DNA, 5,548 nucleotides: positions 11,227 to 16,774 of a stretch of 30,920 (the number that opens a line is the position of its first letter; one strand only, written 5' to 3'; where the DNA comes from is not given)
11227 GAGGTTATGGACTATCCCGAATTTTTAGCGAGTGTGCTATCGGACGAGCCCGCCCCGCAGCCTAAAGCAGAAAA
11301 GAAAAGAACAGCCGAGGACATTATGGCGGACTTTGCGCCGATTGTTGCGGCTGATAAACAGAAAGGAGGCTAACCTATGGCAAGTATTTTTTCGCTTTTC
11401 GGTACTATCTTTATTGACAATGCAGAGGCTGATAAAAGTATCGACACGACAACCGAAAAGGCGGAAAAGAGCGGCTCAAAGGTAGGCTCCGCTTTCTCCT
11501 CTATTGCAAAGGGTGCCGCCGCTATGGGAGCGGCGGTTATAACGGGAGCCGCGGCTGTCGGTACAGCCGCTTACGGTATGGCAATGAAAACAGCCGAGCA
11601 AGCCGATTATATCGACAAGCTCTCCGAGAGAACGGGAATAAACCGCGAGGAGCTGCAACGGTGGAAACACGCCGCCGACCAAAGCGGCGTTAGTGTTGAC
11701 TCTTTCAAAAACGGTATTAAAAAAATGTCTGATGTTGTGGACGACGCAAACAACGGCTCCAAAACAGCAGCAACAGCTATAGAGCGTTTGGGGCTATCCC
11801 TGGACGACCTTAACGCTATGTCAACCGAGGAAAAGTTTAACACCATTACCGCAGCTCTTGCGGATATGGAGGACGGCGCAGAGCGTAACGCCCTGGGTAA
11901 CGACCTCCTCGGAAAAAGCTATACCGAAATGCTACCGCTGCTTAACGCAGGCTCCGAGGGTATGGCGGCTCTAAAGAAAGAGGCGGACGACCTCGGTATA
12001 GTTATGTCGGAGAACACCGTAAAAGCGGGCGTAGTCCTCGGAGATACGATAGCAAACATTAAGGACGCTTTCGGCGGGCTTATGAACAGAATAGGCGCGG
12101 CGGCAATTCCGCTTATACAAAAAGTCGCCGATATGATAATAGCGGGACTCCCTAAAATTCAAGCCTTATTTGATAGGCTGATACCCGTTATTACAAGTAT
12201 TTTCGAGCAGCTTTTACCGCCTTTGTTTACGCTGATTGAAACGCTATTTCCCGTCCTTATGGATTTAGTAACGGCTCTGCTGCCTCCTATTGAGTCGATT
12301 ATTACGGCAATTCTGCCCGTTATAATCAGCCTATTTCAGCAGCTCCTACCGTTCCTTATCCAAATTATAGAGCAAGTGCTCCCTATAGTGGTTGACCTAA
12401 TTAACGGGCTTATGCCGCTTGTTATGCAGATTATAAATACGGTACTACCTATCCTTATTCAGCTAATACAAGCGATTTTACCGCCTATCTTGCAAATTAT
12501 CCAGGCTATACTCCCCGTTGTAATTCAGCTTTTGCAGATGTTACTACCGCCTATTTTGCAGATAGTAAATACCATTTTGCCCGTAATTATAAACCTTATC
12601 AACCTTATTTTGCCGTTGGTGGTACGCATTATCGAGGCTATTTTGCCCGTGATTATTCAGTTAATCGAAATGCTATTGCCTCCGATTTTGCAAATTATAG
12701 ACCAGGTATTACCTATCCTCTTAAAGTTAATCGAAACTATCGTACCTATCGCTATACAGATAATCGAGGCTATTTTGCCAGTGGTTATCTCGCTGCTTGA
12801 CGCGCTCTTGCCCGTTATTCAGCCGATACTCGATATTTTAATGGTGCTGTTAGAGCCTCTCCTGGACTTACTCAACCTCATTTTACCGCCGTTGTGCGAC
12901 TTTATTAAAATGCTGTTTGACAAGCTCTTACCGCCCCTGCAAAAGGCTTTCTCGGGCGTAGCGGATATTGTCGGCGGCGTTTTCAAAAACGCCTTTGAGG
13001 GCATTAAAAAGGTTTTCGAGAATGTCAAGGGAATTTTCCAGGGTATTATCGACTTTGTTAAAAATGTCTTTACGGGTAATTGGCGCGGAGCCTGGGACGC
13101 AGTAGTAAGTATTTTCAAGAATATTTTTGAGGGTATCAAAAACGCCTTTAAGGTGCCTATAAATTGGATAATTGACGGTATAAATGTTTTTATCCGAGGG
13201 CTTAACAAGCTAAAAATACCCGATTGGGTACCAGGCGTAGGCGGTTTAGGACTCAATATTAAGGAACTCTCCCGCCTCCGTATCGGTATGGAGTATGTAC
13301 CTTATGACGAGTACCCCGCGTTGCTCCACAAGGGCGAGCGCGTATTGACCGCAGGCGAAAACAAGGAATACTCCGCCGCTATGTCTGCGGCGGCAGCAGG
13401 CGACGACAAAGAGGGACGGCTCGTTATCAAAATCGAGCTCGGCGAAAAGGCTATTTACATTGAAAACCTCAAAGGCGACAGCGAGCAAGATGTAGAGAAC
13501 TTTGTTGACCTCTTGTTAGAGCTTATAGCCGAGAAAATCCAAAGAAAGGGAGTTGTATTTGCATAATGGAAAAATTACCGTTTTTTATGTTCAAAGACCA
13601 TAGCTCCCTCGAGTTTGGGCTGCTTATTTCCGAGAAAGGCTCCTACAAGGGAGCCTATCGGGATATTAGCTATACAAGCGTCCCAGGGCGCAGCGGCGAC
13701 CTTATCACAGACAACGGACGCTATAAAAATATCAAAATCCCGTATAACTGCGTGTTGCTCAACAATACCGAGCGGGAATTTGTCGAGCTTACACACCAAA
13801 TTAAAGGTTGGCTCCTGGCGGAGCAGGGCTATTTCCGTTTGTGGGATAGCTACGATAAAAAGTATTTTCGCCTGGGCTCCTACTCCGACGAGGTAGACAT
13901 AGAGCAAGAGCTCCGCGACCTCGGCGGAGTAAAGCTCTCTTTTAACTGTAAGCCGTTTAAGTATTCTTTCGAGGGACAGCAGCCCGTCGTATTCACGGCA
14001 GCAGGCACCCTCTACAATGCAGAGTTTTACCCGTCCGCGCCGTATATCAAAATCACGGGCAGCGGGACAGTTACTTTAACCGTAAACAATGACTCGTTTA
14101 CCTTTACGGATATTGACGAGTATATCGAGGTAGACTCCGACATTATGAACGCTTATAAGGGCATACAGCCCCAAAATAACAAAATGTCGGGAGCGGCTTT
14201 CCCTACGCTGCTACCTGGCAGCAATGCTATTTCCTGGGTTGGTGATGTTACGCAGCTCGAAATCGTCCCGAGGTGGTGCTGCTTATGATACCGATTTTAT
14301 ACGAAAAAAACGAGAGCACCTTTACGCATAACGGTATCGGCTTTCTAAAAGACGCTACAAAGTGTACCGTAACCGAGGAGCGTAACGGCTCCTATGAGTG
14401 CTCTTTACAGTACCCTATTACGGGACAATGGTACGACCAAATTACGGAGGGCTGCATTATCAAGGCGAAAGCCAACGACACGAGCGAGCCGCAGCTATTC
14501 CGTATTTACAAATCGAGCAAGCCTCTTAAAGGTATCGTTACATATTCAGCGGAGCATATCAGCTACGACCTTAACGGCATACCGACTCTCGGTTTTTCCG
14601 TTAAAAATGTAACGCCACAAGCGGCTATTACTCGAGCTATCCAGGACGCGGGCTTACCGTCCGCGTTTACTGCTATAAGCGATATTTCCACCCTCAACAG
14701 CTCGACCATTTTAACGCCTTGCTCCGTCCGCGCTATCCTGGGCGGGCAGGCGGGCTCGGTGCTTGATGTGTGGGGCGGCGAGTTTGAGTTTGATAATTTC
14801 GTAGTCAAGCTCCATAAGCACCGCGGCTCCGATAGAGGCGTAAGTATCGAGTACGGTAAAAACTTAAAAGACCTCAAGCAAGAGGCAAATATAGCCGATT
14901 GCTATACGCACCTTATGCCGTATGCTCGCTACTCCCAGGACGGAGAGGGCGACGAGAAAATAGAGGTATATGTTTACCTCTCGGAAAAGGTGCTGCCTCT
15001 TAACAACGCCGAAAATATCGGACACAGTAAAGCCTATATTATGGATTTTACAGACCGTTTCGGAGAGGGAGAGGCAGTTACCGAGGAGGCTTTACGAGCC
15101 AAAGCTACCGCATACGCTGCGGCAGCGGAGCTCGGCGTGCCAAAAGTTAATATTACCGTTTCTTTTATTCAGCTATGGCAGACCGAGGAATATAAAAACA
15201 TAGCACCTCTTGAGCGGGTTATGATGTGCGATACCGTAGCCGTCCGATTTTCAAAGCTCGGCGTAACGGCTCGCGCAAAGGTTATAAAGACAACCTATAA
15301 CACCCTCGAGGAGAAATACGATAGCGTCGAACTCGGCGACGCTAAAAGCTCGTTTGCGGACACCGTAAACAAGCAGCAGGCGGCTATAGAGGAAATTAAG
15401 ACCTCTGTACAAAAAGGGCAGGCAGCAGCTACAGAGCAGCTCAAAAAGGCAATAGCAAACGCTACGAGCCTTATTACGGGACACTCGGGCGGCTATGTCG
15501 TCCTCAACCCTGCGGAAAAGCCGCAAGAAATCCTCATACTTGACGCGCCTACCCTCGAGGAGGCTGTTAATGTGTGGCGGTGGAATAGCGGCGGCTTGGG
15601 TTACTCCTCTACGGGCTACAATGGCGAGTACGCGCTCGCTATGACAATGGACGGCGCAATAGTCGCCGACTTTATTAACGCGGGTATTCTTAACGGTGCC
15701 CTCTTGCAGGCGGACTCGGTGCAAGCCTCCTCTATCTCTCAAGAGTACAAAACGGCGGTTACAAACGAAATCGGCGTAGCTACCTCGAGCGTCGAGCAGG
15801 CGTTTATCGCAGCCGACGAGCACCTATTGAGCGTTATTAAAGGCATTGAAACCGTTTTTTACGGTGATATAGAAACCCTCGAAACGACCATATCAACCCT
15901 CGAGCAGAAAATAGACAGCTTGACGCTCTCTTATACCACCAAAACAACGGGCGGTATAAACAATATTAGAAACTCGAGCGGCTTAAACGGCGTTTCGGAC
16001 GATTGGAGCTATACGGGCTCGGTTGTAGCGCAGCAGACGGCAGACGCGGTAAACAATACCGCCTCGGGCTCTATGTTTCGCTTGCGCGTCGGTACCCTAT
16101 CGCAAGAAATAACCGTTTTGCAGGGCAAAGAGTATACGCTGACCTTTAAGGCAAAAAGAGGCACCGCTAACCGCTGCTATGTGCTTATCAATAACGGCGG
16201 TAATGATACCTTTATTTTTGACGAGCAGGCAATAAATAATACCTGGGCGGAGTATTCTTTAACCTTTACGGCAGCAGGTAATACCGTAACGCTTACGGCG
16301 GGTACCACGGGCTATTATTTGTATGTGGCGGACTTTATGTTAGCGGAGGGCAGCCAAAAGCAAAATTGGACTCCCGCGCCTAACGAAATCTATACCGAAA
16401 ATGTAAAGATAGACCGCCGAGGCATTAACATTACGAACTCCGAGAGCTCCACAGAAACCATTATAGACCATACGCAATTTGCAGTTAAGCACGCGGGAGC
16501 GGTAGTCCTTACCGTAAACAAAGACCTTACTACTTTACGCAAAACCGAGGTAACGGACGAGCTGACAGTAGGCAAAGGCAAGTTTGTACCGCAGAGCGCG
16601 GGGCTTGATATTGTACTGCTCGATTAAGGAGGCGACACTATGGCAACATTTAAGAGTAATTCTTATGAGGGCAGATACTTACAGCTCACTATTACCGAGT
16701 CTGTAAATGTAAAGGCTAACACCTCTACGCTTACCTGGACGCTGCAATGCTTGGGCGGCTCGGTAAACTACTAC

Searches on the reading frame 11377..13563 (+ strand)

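Call 12: search_protein_families(library=phrogs, proteins=[window:11377-13563:+], max_evalue=0.00001)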
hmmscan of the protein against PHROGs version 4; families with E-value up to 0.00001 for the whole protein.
window:11377-13563:+ (729 aa): 33 families (the best 25 are shown)
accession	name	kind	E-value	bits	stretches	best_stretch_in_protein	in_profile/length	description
phrog_991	-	tail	3.5e-47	161.8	2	326-717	574-914/1966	tail length tape measure protein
phrog_8462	-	tail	4.2e-42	145.7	1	21-265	24-258/672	tail length tape measure protein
phrog_13338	-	unknown function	4.3e-38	132.1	1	32-252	19-242/903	-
phrog_1272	-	tail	1.4e-37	130.1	2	218-651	669-1103/1606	tail length tape measure protein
phrog_9483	-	tail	4.3e-37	129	1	1-256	1-249/657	tail length tape measure protein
phrog_58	-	tail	1.4e-36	127.3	1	19-602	289-948/1544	tail length tape measure protein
phrog_2854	-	tail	5.2e-36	125.7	1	25-261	27-269/855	tail length tape measure protein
phrog_1535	-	tail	2e-34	120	2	523-629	949-1049/1152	tail length tape measure protein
phrog_8125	-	tail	1.3e-29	104.7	1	34-600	59-471/578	tail length tape measure protein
phrog_3981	-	tail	4.6e-29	102.9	1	17-612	17-460/584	tail length tape measure protein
phrog_2276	-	tail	1.2e-25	91.3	1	22-300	52-328/673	tail length tape measure protein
phrog_4200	-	tail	1.1e-23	84.6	2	229-618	277-577/732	tail length tape measure protein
phrog_305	-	tail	6.2e-22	79.1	2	340-590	390-649/1001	tail length tape measure protein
phrog_167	-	tail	6.9e-20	71.4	2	523-612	917-1006/1555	tail length tape measure protein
phrog_5493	-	tail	1.9e-18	67.2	2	234-432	656-854/1102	tail length tape measure protein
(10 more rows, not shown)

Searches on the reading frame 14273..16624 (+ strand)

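Call 12: search_protein_families(library=phrogs, proteins=[window:14273-16624:+], max_evalue=0.00001)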
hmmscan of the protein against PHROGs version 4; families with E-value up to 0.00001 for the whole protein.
window:14273-16624:+ (784 aa): 18 families
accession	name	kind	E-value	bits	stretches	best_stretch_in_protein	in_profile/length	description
phrog_1067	-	head and packaging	3.7e-160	536.4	1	5-770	6-751/991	minor head protein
phrog_5555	-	tail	2.9e-104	351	1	6-489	1-463/788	tail protein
phrog_1330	-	tail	1.8e-71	242.5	2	3-390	3-395/1361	tail protein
phrog_13289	-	tail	1.4e-70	239.5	1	9-380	4-367/938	tail protein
phrog_2270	-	unknown function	4.3e-68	231.7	1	7-398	1-369/637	-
phrog_7142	-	tail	3.7e-65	221.6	1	5-380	1-350/622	tail protein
phrog_12493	-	tail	1.1e-51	176.8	2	4-225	2-232/950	tail protein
phrog_33972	-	tail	7.1e-36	124.6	1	9-392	6-396/714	tail protein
phrog_7043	-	tail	1e-33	118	1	51-573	55-566/1077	tail protein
phrog_8687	-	other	1.1e-25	91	1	110-381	11-269/599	tail protein with peptidase activity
phrog_2189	-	tail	1.7e-24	86.8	1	16-398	11-370/971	tail protein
phrog_9886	-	unknown function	2.9e-18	66.1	1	189-614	192-590/940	-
phrog_1210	-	other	4e-17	62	1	9-397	4-402/2313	PblB-type receptor binding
phrog_12329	-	head and packaging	1.1e-16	61.1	1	13-398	6-399/833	virion structural protein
phrog_1775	-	head and packaging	4.3e-14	52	1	339-758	625-896/1609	minor head protein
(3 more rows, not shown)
